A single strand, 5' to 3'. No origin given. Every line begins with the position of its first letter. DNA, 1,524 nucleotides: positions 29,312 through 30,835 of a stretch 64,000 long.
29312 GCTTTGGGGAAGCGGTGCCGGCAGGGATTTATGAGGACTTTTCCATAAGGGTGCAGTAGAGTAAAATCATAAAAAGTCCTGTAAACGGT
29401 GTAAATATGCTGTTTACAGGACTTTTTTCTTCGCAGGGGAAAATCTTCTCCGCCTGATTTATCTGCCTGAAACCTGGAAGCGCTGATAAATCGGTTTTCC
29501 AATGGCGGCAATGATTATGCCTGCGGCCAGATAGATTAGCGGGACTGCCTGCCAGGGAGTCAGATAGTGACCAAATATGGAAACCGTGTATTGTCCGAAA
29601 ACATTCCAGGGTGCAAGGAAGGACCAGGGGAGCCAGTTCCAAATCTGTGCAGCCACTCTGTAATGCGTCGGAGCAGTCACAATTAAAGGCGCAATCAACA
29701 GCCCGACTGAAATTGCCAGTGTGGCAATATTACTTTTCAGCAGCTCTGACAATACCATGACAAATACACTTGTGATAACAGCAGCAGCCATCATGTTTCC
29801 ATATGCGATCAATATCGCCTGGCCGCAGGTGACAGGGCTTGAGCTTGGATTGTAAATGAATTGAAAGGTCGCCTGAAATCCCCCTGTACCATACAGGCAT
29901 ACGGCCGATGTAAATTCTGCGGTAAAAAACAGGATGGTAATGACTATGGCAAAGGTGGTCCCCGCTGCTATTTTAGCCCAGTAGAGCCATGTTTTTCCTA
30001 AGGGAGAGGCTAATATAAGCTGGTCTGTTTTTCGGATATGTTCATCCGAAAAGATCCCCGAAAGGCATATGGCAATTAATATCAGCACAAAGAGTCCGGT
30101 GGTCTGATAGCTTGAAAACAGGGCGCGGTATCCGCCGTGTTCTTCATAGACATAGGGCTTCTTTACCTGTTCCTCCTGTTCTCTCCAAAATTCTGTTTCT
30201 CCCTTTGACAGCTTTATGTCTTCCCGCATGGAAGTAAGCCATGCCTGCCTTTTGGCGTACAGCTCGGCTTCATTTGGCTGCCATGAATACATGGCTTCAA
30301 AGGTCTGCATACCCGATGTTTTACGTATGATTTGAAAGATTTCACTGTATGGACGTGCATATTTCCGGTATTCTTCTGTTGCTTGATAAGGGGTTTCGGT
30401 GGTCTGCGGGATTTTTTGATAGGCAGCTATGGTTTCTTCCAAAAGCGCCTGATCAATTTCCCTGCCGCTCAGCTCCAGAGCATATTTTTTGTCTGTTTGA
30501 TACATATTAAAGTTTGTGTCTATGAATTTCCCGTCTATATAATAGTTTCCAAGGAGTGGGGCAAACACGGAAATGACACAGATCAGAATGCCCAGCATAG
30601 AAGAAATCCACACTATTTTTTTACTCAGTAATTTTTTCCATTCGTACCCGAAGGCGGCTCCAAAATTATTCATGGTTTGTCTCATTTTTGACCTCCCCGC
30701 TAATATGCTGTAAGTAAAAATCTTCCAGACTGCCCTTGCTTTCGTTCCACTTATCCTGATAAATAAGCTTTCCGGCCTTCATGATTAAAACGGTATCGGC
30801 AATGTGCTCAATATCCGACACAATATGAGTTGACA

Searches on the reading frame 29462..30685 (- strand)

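Call 7: search_protein_families(library=pfam, proteins=[window:29462-30685:-], max_evalue=0.01)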
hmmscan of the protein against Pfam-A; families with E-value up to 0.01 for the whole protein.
window:29462-30685:- (408 aa): 3 families
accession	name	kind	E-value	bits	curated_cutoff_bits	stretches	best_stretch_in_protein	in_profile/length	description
PF12679.13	ABC2_membrane_2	-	2.5e-08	34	27.2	1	14-347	6-209/283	ABC-2 family transporter protein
PF12730.13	ABC2_membrane_4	-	2.7e-05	24.7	27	1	193-327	54-173/179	ABC-2 family transporter protein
PF12911.12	OppC_N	-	0.00086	19.6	23.9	1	16-56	7-43/53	N-terminal TM domain of oligopeptide transport permease C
